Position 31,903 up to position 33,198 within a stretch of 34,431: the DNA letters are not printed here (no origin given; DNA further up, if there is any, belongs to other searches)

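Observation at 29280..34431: Uncharacterised module appended to the hsd genes: helical protein, ABC ATPase (DUF3696-like), HxRx4D protein and SF2 helicase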

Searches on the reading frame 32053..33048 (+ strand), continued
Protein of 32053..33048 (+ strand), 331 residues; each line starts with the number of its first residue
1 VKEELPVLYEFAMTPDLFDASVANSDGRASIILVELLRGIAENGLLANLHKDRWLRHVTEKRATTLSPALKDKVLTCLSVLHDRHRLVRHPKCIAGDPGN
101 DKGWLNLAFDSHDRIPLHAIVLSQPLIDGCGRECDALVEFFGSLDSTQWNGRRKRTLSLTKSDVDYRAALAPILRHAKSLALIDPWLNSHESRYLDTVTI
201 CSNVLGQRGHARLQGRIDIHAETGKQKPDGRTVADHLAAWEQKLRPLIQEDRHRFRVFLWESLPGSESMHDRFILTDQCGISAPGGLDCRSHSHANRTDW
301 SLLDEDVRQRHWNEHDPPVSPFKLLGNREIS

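Call 39: search_protein_families(library=pfam, proteins=[L012:1554-3374:+, L012:4546-6432:+, L012:7807-8340:+, L011:6957-8114:-, L008:5633-6532:+, L008:6529-7680:+, L019:11017-12420:+, L022:11211-12902:+, L022:12895-15471:+, L007:11212-13521:+], max_evalue=0.01)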
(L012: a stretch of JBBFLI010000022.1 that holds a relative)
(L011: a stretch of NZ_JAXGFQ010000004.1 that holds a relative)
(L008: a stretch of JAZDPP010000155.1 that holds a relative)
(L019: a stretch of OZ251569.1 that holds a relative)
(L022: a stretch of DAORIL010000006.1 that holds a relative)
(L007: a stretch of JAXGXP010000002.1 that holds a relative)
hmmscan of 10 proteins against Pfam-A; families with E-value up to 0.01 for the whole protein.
L012:1554-3374:+ (606 aa): 2 families
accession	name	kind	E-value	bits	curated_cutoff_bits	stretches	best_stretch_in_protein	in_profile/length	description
PF03235.19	GmrSD_N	-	1.1e-37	130.6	33.2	1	22-240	7-199/199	GmrSD restriction endonuclease, N-terminal domain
PF07510.16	GmrSD_C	-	1.9e-23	83.3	23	1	430-589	4-137/138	GmrSD restriction endonucleases, C-terminal domain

L012:4546-6432:+ (628 aa): 7 families
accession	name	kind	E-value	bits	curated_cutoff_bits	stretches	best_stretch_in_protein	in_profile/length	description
PF13175.12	AAA_15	-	1.3e-69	236.1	32.1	1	28-401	1-373/374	AAA ATPase domain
PF13304.12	AAA_21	-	6.5e-14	53.1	27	2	275-401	190-302/304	AAA domain, putative AbiEii toxin, Type IV TA system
PF11398.14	DUF2813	-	6.6e-13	49.2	21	2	28-77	1-49/372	Protein of unknown function (DUF2813)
PF13476.12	AAA_23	-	1.6e-06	29.3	27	1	32-95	1-63/201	AAA domain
PF02463.25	SMC_N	-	3.5e-06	27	40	1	30-74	2-48/220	RecF/RecN/SMC N terminal domain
PF13555.12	AAA_29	-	0.00016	21.8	27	1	30-84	1-55/61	P-loop containing region of AAA domain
PF13514.12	AAA_27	-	0.0026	17.8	22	1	28-100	1-73/206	AAA domain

L012:7807-8340:+ (177 aa): 1 family
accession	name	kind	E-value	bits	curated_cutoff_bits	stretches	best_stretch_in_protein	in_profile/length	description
PF13310.11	Virulence_RhuM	-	2.5e-37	129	33.7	1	67-168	1-103/252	Virulence protein RhuM family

L011:6957-8114:- (385 aa): 8 families
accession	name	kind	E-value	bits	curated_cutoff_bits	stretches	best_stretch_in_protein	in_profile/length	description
PF00665.32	rve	-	3.2e-22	79.1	32.6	1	218-311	3-101/102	Integrase core domain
PF13276.12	HTH_21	-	8.7e-18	64.8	28.1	1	143-194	5-58/60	HTH-like domain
PF13683.12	rve_3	-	1.3e-14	54.2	26.5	1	301-366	2-67/67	Integrase core domain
PF01527.26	HTH_Tnp_1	-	4.3e-10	40.1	24.1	1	3-48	3-48/75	Transposase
PF13333.12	rve_2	-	2e-07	31.5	22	1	320-368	2-50/56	Integrase core domain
PF13518.12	HTH_28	-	0.00022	21.7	25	1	11-44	1-33/52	Helix-turn-helix domain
PF13542.12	HTH_Tnp_ISL3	-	0.0021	17.9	27.4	1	5-43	10-46/51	Helix-turn-helix domain of transposase family ISL3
PF13610.12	DDE_Tnp_IS240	-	0.0037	17.8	27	1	222-349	3-130/139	DDE domain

L008:5633-6532:+ (299 aa): 4 families
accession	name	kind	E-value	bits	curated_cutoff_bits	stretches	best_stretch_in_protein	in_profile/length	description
PF00069.31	Pkinase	-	1.2e-34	120.3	31.7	1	23-286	2-253/263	Protein kinase domain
PF07714.23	PK_Tyr_Ser-Thr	-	4.8e-21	75.7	23.1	1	23-285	2-249/258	Protein tyrosine and serine/threonine kinase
PF17667.7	Pkinase_fungal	-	3.7e-06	26.4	24.1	1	129-207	283-367/387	Fungal protein kinase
PF14531.12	Kinase-like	-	0.00032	20.5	25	1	129-278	144-283/289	Kinase-like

L008:6529-7680:+ (383 aa): 0 families

L019:11017-12420:+ (467 aa): 3 families
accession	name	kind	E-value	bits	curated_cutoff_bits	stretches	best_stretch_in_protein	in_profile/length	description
PF04326.19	SLFN_AlbA_2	-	4.4e-20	72.8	25.3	1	14-124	1-117/118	Schlafen, AlbA_2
PF13749.12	HATPase_c_4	-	8.1e-20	71.1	26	1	300-387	1-89/89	Putative ATP-dependent DNA helicase recG C-terminal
PF08279.18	HTH_11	-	3.6e-05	24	25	1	405-449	1-43/55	HTH domain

L022:11211-12902:+ (563 aa): 0 families

L022:12895-15471:+ (858 aa): 2 families
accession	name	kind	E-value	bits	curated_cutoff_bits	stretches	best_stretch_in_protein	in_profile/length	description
PF13091.12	PLDc_2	-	2.1e-10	41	27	2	40-128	29-116/132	PLD-like domain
PF09565.16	RE_NgoFVII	-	0.0017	18.1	23.8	0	274-326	92-141/162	NgoFVII restriction endonuclease N-terminal PLD domain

L007:11212-13521:+ (769 aa): 1 family
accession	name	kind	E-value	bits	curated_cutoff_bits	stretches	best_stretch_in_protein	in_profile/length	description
PF02171.23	Piwi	-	2.3e-09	37.4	28.9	1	461-662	17-221/302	Piwi domain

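Call 66: search_protein_families(library=pfam, proteins=[L014:1-2160:-, L014:3467-4345:+, L014:11689-12609:-, L014:13905-15137:-, L019:2050-3954:-, L019:3933-5165:-, L019:12541-13353:+, L021:11129-12361:+, L021:12391-14904:-, L020:11041-11835:-], max_evalue=0.001)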
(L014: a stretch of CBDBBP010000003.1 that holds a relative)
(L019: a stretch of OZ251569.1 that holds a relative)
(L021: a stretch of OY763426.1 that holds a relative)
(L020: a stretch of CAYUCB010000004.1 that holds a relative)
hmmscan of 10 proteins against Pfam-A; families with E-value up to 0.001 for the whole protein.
L014:1-2160:- (720 aa): 5 families
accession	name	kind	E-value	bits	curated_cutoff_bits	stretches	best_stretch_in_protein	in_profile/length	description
PF07517.20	SecA_DEAD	-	3.9e-129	430.5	24.6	1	8-398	2-290/290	SecA DEAD-like domain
PF21090.3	P-loop_SecA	-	2.6e-92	308.5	27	1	414-611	2-205/205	SecA P-loop domain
PF01043.26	SecA_PP_bind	-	1e-38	132.8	23.5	1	236-354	5-110/110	SecA preprotein cross-linking domain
PF07516.18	SecA_SW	-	3.1e-34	119.2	26.7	1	613-712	1-101/200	SecA Wing and Scaffold domain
PF00270.35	DEAD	-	6.1e-06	26.5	26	1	100-217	18-131/167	DEAD/DEAH box helicase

L014:3467-4345:+ (292 aa): 1 family
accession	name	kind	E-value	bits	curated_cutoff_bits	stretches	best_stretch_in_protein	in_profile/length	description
PF12644.12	DUF3782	-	2.6e-06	28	24.4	1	97-150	7-60/78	Protein of unknown function (DUF3782)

L014:11689-12609:- (306 aa): 1 family
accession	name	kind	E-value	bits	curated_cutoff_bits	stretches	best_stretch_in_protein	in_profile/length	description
PF03331.19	LpxC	-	1.6e-106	356.2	27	1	4-275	1-267/268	UDP-3-O-acyl N-acetylglycosamine deacetylase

L014:13905-15137:- (410 aa): 2 families
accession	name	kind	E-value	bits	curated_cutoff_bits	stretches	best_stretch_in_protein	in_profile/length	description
PF00091.31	Tubulin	-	1.7e-45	156.1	33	1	27-187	1-187/190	Tubulin/FtsZ family, GTPase domain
PF12327.13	FtsZ_C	-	5.5e-31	107.2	27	1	236-331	1-95/95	FtsZ family, C-terminal domain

L019:2050-3954:- (634 aa): 0 families

L019:3933-5165:- (410 aa): 0 families

L019:12541-13353:+ (270 aa): 1 family
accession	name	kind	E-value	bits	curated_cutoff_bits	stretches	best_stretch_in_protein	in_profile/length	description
PF01625.27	PMSR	-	2.2e-64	216.8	23.7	1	101-252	1-152/153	Peptide methionine sulfoxide reductase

L021:11129-12361:+ (410 aa): 1 family
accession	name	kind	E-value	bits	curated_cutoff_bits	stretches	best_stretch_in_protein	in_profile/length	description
PF05721.19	PhyH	-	5.8e-16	59.9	22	1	190-321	65-211/213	Phytanoyl-CoA dioxygenase (PhyH)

L021:12391-14904:- (837 aa): 2 families
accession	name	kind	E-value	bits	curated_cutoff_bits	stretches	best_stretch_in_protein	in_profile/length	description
PF00593.30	TonB_dep_Rec_b-barrel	-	1.3e-48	167.4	27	1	328-796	19-436/436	TonB dependent receptor-like, beta-barrel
PF07715.20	Plug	-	5e-18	66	23.9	1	149-260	4-107/107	TonB-dependent Receptor Plug Domain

L020:11041-11835:- (264 aa): 2 families
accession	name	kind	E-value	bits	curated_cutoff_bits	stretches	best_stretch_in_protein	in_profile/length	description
PF01927.22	Mut7-C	-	4.4e-49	166.8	23.3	1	111-254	1-145/146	Mut7-C RNAse domain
PF14451.12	Ub-Mut7C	-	6e-31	106.6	23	1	18-95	3-80/81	Mut7-C ubiquitin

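Call 70: search_protein_families(library=pfam, alignment_id=A4, max_evalue=0.0001)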
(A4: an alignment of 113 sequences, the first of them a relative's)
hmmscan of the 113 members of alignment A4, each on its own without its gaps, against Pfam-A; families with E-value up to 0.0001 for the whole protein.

A. member 1, L005:1157-1594:+ (146 aa): 0 families

B. families by the number of members that match (of 113 scanned): 132 families (the first 25 are shown)
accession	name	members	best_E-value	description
PF13304.12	AAA_21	3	6.5e-14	AAA domain, putative AbiEii toxin, Type IV TA system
PF02463.25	SMC_N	3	5.8e-09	RecF/RecN/SMC N terminal domain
PF13476.12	AAA_23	3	1.6e-06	AAA domain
PF13310.11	Virulence_RhuM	2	1.9e-115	Virulence protein RhuM family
PF13175.12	AAA_15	2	3.5e-70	AAA ATPase domain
PF09903.14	DUF2130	2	1.5e-58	Uncharacterized protein conserved in bacteria (DUF2130)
PF13173.12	AAA_14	2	2.5e-32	AAA domain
PF02518.31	HATPase_c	2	5e-31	Histidine kinase-, DNA gyrase B-, and HSP90-like ATPase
PF13635.12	DUF4143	2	8.7e-24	Domain of unknown function (DUF4143)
PF00665.32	rve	2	3.2e-22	Integrase core domain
PF00512.31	HisKA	2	4.6e-16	His Kinase A (phospho-acceptor) domain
PF02687.27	FtsX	2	6.5e-15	FtsX-like permease C-terminal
PF12686.12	DUF3800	2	2.3e-14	Protein of unknown function (DUF3800)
PF12704.14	MacB_PCD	2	4.1e-14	MacB-like periplasmic core domain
PF11398.14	DUF2813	2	4.9e-14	Protein of unknown function (DUF2813)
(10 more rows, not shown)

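Call 71: search_solved_structures(query=A1, max_evalue=10, show_alignments=2)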
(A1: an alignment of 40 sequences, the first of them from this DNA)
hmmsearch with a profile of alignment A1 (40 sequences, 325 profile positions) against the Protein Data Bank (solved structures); distinct sequences matched with E-value up to 10: 0.

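Call 72: search_protein_families(library=pfam, alignment_id=A1, max_evalue=1)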
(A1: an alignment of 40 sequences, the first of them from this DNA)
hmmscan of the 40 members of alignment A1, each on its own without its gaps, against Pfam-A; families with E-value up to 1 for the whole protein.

A. member 1, seq(331 aa): 0 families

B. families by the number of members that match (of 40 scanned): 10 families
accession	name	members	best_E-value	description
PF16565.11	MIT_C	6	0.00091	Phospholipase D-like domain at C-terminus of MIT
PF22688.2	Hda_lid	2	0.1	Hda, lid domain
PF13599.13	Pentapeptide_4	1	0.03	Pentapeptide repeat region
PF24563.1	KH_Mug60-KHD4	1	0.06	Mug60/KHD4 KH type I domain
PF09277.16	Erythro-docking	1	0.088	Erythronolide synthase, docking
PF22838.1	COMMD8_HN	1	0.1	COMMD8, helical N-terminal domain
PF25808.1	TPR_LAA1_C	1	0.18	LAA1-like, C-terminal TPR repeats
PF17950.7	SpmSyn_N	1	0.19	S-adenosylmethionine decarboxylase N -terminal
PF20308.4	TPR-S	1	0.23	Tetratricopeptide Repeats-Sensor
PF00406.28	ADK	1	0.29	Adenylate kinase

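Call 78: search_dna_similar(query=window:32071-33045:+, collection=plasmids, mode=protein, max_evalue=0.001, max_rows=15)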
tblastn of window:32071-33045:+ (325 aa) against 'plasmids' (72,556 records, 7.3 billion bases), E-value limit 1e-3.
Records with a match: 3; places in all: 3; records where one place covers at least 80% of the query: 2.
Best place of each record, by identity: <60% 3.
By first word of the organism name: Methylocella 2; Deinococcus 1.
By predicted mobility (MOB-suite, as given by PLSDB): non-mobilizable 3.
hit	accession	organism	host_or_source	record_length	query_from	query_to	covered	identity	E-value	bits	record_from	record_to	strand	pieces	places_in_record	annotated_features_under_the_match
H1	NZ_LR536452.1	Methylocella tundrae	-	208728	1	307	94%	22.1%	9e-6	55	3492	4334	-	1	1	hypothetical protein | AAA family ATPase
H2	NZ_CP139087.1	Methylocella tundrae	Single cell,tundra wetland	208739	1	307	94%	22.1%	9e-6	55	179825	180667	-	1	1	hypothetical protein | AAA family ATPase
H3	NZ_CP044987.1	Deinococcus sp. AJ005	single cell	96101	98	309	65%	23.6%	4e-9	66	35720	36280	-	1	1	hypothetical protein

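Call 79: find_related_loci(query=A1, collection=viral_contigs, flank=8000)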
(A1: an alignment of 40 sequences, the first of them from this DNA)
Query A1 (331 aa) in viral_contigs; peptide patterns used: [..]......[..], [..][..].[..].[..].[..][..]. (x = any residue, [..] = any of these).
21 stretches matched a pattern, but none encodes a relative of the query by tblastn (E <= 1e-3).

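Call 80: get_annotated_region(hit=H2, flank=7000)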
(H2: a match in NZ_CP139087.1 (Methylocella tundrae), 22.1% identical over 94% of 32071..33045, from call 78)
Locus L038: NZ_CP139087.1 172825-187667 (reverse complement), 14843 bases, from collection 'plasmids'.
description: Methylocella tundrae strain T4 plasmid p2, complete sequence
organism: Methylocella tundrae (NCBI taxid 227605)
taxonomy: Bacteria; Pseudomonadota; Alphaproteobacteria; Hyphomicrobiales; Beijerinckiaceae; Methylocella; Methylocella tundrae
host: -; source: Single cell,tundra wetland; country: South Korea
typing (MOB-suite, as given by PLSDB): non-mobilizable
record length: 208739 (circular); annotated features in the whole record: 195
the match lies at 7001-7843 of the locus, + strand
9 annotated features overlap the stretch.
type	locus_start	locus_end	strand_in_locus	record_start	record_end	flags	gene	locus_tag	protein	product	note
CDS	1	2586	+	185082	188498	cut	-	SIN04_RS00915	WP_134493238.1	DEAD/DEAH box helicase family protein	-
CDS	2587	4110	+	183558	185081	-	-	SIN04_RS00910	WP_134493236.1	class I SAM-dependent DNA methyltransferase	-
CDS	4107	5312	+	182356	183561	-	-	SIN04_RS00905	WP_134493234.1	restriction endonuclease subunit S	GO:0006304 - DNA modification [Evidence IEA]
CDS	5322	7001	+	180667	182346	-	-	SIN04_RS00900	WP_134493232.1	AAA family ATPase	-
CDS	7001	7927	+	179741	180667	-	-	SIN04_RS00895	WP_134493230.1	hypothetical protein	-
CDS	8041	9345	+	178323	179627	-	-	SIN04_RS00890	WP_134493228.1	SIR2 family protein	-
CDS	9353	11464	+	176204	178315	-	-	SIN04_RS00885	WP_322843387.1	DUF87 domain-containing protein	-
CDS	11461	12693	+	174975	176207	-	-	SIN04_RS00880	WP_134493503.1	exonuclease SbcCD subunit D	-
CDS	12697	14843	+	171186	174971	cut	-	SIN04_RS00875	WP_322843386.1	AAA family ATPase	GO:0006302 - double-strand break repair [Evidence IEA]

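Call 81: get_annotated_region(hit=H3, flank=7000)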
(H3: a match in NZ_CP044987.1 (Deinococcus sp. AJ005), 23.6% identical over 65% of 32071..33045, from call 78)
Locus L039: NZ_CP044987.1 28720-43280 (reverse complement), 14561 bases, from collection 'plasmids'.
description: Deinococcus sp. AJ005 plasmid p96k, complete sequence
organism: Deinococcus sp. AJ005 (NCBI taxid 2652443)
taxonomy: Bacteria; Deinococcota; Deinococci; Deinococcales; Deinococcaceae; Deinococcus; Deinococcus sp. AJ005
host: -; source: single cell; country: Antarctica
typing (MOB-suite, as given by PLSDB): non-mobilizable
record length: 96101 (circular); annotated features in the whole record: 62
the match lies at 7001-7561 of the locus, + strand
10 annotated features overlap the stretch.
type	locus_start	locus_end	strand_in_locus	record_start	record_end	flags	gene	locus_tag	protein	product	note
CDS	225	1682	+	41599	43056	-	-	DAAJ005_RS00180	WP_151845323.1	replication initiator protein A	-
CDS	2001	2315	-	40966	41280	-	-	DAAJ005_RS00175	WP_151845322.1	hypothetical protein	-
CDS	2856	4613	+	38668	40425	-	-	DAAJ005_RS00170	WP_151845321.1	hypothetical protein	-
CDS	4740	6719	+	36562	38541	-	-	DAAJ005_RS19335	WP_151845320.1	AAA family ATPase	-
CDS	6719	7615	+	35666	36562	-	-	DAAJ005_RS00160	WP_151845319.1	hypothetical protein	-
CDS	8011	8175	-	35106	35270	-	-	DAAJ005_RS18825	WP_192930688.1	D-alanyl-D-alanine carboxypeptidase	GO:0006508 - proteolysis [Evidence IEA]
CDS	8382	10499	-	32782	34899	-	-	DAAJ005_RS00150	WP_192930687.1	DUF2357 domain-containing protein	-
CDS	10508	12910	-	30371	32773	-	-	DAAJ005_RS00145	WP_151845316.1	AAA family ATPase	-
CDS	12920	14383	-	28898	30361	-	-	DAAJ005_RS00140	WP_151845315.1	hypothetical protein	-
CDS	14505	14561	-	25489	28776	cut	-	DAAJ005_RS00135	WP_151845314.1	AAA domain-containing protein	-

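Call 82: search_protein_families(library=pfam, proteins=[L038:5322-7001:+, L038:7001-7927:+, L039:2856-4613:+, L039:4740-6719:+, L039:6719-7615:+, L038:1-2586:+], max_evalue=0.01)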
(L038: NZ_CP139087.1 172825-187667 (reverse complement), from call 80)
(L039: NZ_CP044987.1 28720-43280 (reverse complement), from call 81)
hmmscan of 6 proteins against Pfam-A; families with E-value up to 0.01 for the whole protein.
L038:5322-7001:+ (559 aa): 8 families
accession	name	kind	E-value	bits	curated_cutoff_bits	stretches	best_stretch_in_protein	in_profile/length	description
PF13175.12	AAA_15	-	1.3e-20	74.8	32.1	2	1-48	1-48/374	AAA ATPase domain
PF13304.12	AAA_21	-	6.6e-18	66.2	27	2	361-489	200-302/304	AAA domain, putative AbiEii toxin, Type IV TA system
PF13476.12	AAA_23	-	1.1e-08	36.4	27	1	5-45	1-41/201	AAA domain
PF02463.25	SMC_N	-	2.6e-05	24.2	40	1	3-45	2-46/220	RecF/RecN/SMC N terminal domain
PF12476.13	DUF3696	-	6.2e-05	23.6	22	1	512-557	1-48/52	Protein of unknown function (DUF3696)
PF13514.12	AAA_27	-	0.00025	21.1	22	1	1-46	1-49/206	AAA domain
PF13555.12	AAA_29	-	0.00038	20.6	27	1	3-43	1-42/61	P-loop containing region of AAA domain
PF11398.14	DUF2813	-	0.00083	19.3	21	1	1-45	1-44/372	Protein of unknown function (DUF2813)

L038:7001-7927:+ (308 aa): 0 families

L039:2856-4613:+ (585 aa): 1 family
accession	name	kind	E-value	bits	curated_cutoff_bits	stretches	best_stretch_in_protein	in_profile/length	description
PF02171.23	Piwi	-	2.8e-05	24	28.9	1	357-506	46-203/302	Piwi domain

L039:4740-6719:+ (659 aa): 5 families
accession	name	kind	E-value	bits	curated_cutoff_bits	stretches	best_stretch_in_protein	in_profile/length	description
PF13304.12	AAA_21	-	3.3e-18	67.2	27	2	510-590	221-302/304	AAA domain, putative AbiEii toxin, Type IV TA system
PF13175.12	AAA_15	-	1.1e-17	65.1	32.1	2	471-591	265-374/374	AAA ATPase domain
PF13476.12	AAA_23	-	0.0019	19.3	27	1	11-45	7-41/201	AAA domain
PF13555.12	AAA_29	-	0.0047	17.1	27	0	14-45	12-44/61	P-loop containing region of AAA domain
PF11398.14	DUF2813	-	0.0052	16.7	21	0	20-46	19-45/372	Protein of unknown function (DUF2813)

L039:6719-7615:+ (298 aa): 0 families

L038:1-2586:+ (861 aa): 5 families
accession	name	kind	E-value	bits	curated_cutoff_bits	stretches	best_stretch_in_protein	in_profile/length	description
PF04851.21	ResIII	-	6.9e-35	120.8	22.5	1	83-230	4-163/164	Type III restriction enzyme, res subunit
PF08463.15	EcoEI_R_C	-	6e-19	69.1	24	1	691-839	2-158/163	EcoEI R protein C-terminal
PF18766.7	SWI2_SNF2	-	6.3e-19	69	26.7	1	86-295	1-217/221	SWI2/SNF2 ATPase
PF00270.35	DEAD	-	4.3e-08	33.5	26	1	86-231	3-162/167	DEAD/DEAH box helicase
PF00271.37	Helicase_C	-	1.5e-06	28.9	23.5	1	340-441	15-109/110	Helicase conserved C-terminal domain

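Call 88: find_related_loci(query=A1, collection=metagenome_contigs, flank=10000)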
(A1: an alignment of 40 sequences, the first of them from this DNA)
Query A1 (331 aa) in metagenome_contigs; peptide patterns used: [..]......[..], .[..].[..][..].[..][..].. (x = any residue, [..] = any of these).
225 stretches matched a pattern; 93 encode a relative of the query (tblastn E <= 1e-3); the best 80 are kept; 77 distinct loci.
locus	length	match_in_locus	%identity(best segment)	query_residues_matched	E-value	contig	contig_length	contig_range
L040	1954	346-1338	95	1-331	0e+0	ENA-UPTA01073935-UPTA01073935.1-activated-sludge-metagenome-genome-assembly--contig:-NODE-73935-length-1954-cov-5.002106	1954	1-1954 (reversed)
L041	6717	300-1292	94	1-331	0e+0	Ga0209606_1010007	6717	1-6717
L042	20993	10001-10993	95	1-331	0e+0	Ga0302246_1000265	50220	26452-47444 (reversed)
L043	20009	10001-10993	95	1-331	0e+0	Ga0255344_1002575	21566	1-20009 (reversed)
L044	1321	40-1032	95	1-331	0e+0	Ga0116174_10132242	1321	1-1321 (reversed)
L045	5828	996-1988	95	1-331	0e+0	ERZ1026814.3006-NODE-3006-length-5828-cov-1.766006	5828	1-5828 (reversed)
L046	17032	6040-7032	94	1-331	0e+0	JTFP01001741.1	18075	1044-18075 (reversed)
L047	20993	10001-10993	94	1-331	0e+0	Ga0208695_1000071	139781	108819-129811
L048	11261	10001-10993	94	1-331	0e+0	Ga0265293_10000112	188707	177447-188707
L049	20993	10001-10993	94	1-331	0e+0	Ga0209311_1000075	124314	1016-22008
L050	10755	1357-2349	92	1-331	0e+0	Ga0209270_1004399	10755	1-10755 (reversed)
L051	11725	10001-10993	92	1-331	0e+0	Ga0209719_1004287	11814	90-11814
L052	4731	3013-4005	90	1-331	0e+0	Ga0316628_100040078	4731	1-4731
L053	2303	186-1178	89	1-331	0e+0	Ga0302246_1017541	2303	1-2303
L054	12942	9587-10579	90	1-331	0e+0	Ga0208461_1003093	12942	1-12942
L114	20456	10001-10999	34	7-330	1e-52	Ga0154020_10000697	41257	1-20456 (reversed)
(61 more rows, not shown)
